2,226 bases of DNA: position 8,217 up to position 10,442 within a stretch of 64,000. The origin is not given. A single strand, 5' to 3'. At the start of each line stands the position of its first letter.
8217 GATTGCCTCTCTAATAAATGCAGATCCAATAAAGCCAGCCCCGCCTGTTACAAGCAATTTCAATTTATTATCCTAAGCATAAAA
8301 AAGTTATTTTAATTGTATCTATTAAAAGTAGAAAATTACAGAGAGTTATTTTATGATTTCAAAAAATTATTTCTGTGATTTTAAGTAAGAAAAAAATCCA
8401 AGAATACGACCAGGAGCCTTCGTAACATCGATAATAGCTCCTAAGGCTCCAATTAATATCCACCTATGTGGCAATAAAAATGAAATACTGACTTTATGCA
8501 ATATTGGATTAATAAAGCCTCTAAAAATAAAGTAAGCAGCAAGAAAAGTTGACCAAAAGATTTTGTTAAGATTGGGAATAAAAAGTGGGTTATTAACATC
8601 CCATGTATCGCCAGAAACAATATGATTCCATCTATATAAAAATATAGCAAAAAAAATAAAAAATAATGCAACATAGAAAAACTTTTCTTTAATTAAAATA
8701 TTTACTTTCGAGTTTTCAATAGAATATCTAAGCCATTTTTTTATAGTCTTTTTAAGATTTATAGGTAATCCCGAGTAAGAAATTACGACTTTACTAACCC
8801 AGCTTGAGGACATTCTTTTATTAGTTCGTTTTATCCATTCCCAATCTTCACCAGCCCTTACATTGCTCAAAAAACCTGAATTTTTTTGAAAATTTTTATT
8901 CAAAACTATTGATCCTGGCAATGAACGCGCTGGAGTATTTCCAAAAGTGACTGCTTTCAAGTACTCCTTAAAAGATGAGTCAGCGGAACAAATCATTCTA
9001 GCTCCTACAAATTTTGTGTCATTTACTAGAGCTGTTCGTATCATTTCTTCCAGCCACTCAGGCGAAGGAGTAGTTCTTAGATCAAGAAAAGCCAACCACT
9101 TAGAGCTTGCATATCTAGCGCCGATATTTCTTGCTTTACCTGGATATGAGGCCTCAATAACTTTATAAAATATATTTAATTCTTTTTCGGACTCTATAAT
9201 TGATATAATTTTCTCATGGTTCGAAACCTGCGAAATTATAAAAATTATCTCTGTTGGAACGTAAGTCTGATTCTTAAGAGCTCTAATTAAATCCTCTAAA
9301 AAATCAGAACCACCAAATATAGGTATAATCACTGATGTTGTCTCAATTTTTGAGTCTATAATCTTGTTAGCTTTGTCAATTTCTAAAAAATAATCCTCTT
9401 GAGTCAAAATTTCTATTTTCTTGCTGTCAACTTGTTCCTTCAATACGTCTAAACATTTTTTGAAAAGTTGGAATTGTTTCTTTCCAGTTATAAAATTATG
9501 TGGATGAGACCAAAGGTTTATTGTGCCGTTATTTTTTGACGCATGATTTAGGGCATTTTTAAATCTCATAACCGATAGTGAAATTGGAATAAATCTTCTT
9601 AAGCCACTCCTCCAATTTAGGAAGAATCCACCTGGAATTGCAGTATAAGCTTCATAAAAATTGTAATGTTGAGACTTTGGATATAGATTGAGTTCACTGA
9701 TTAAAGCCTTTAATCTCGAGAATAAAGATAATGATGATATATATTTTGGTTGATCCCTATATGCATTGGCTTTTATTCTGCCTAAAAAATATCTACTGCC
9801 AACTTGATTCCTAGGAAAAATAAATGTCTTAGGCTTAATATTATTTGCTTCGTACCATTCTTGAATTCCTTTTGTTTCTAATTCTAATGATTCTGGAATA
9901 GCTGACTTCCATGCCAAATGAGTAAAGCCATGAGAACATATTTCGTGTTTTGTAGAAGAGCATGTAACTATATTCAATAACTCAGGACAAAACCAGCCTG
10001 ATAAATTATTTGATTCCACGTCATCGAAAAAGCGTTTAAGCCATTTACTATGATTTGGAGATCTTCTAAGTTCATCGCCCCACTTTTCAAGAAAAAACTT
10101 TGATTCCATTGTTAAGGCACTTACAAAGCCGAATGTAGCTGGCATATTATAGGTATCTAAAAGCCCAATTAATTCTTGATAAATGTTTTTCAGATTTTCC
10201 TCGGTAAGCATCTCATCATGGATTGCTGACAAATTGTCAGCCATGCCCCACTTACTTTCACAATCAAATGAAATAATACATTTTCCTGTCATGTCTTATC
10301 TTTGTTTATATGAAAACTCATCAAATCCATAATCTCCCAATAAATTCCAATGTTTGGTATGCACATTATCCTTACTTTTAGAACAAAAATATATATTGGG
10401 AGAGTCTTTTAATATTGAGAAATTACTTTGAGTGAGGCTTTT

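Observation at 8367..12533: Deacetylase-GT2 fusion, orphan transferase-like protein, carrier protein and KAS III: a possible 'deacetylate then re-acylate' sugar N-acylation module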

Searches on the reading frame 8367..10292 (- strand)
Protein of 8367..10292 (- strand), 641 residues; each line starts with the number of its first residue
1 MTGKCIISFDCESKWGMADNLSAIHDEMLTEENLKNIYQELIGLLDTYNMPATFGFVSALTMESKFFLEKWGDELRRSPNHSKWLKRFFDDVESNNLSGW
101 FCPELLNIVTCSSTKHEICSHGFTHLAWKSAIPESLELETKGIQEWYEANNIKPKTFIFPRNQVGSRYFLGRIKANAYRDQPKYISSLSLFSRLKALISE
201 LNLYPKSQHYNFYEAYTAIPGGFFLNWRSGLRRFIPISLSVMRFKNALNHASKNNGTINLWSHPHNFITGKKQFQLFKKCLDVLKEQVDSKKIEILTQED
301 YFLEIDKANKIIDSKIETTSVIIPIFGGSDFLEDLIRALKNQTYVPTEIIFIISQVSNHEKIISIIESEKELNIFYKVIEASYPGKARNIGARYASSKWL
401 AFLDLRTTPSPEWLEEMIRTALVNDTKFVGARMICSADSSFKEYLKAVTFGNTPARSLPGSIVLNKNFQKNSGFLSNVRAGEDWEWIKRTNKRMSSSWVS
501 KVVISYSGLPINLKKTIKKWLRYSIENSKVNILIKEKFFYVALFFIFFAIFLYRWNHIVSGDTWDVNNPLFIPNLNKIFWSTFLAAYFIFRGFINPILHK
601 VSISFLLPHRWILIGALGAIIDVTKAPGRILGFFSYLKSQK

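Call 4: search_protein_families(library=pfam, proteins=[window:8367-10292:-], max_evalue=0.1)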
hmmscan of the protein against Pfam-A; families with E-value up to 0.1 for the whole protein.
window:8367-10292:- (641 aa): 4 families
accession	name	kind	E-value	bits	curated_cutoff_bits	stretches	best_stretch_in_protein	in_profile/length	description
PF00535.33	Glycos_transf_2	-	2.9e-15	57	23.3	1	320-447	1-130/168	Glycosyl transferase family 2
PF10111.15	Glyco_tranf_2_2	-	2.4e-07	31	27.3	1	320-421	1-106/276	Glycosyltransferase like family 2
PF01522.26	Polysacc_deac_1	-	0.00072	19.9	23.1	1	35-161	18-105/124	Polysaccharide deacetylase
PF13641.12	Glyco_tranf_2_3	-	0.0026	18.2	27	1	319-450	3-140/230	Glycosyltransferase like family 2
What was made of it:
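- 9387..10292 (-): CE4-like (NodB-homology) deacetylase domain, residues 1-302 of the fusion protein. Cytoplasmic, with no signal peptide. Pfam Polysacc_deac_1 is weak (19.9 bits) (call 4).
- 8733..9344 (-): GT2 glycosyltransferase domain of the fusion (about residues 317-520), with non-canonical motifs: ISQVSN in place of DDxSxD, and DLR in place of DxD. The ED motif is kept. PF00535, 57 bits (call 4).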

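Call 5: search_protein_families(library=ncbifam, proteins=[window:8367-10292:-], max_evalue=0.1)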
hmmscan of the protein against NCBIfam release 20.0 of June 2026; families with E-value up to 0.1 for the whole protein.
window:8367-10292:- (641 aa): 10 families
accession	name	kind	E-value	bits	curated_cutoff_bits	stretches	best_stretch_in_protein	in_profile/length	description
TIGR04283.1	glyco_like_mftF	equivalog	9.9e-11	41.6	182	1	320-505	2-184/221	TIGR04283 family arsenosugar biosynthesis glycosyltransferase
NF007482.0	PRK10073.1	equivalog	5.8e-08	32.1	423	1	315-443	4-128/334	glycosyltransferase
TIGR03965.1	mycofact_glyco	equivalog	9.5e-08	31.3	280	1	313-444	70-204/467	mycofactocin biosynthesis glycosyltransferase MftF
NF047683.1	TeichurnBiosyTuaG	equivalog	1.3e-07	31.6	400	1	317-428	6-118/252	teichuronic acid biosynthesis protein TuaG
NF038299.1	EPS_HpsN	equivalog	2.9e-06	26.5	425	1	319-420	3-105/317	hormogonium polysaccharide biosynthesis glycosyltransferase HpsN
NF041394.1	GtaseAglG_Halo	equivalog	6.6e-05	22.3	440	1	330-436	16-122/304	glucosyl-dolichyl phosphate glucuronosyltransferase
NF038302.1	EPS_HpsE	equivalog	0.00019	20.5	300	1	320-419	4-109/307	hormogonium polysaccharide biosynthesis glycosyltransferase HpsE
TIGR03937.1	PgaC_IcaA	equivalog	0.00033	19.7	422.3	1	305-407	33-136/407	poly-beta-1,6-N-acetyl-D-glucosamine synthase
NF041875.1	EPS_EpsD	equivalog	0.00058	19.4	370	1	320-420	2-103/325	exopolysaccharide biosynthesis glycosyltransferase EpsD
NF050050.1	ProtGlycPglI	equivalog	0.027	13.8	500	1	319-405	4-92/306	GalNAc(5)-diNAcBac-PP-undecaprenol beta-1,3-glucosyltransferase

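Call 18: search_solved_structures(query=window:8367-10292:-, max_evalue=1, show_alignments=3)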
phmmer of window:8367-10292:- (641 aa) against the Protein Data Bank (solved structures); distinct sequences matched with E-value up to 1: 6.
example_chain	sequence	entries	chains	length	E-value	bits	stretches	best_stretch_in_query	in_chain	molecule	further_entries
5hea_A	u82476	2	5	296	1e-06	30.7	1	317-443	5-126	Putative glycosyltransferase (GalT1)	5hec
2z87_A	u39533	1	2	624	2.1e-05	26.4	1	316-447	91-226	Chondroitin synthase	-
2z86_A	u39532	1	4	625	2.1e-05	26.4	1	316-447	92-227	Chondroitin synthase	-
5tze_C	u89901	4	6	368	0.00016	23.4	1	320-416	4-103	Glycosyl transferase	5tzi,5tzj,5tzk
5tz8_A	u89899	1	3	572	0.00037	22.3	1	320-415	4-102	Glycosyl transferase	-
3bcv_A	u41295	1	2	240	0.054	15.1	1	316-417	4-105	Putative glycosyltransferase protein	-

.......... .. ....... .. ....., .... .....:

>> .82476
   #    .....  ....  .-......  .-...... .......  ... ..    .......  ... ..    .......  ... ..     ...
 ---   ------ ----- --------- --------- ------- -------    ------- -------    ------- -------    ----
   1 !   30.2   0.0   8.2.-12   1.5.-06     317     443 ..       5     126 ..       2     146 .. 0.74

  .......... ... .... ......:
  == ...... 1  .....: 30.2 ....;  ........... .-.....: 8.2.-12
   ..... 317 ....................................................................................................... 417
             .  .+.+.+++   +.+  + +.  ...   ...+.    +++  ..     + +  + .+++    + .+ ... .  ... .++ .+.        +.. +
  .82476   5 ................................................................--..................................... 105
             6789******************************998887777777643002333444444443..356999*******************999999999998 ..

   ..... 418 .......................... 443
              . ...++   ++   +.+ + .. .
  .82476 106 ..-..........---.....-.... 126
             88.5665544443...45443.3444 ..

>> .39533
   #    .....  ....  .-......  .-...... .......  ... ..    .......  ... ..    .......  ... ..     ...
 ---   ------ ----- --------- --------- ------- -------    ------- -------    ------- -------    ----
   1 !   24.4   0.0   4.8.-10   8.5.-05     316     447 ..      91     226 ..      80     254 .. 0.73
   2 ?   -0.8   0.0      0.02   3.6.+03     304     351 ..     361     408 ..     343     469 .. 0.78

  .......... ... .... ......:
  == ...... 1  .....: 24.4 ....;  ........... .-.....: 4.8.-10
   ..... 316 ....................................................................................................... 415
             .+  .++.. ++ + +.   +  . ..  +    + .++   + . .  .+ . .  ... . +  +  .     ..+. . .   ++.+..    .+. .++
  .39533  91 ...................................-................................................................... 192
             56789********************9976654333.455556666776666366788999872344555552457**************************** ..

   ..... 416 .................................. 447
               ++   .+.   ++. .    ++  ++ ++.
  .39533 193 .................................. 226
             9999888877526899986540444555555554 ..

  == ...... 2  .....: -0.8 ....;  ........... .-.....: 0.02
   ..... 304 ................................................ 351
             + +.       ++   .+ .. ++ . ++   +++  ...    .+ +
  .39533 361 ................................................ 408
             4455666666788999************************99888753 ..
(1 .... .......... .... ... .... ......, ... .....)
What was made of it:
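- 8733..9344 (-): Alignments to 5hea and 2z86 (call 18).
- On Glycosyltransferase family 2 (GT-A fold, PF00535): PDB sequence hits to GalT1 (5hea) and chondroitin synthase (call 18). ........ aligns to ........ (call 18).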
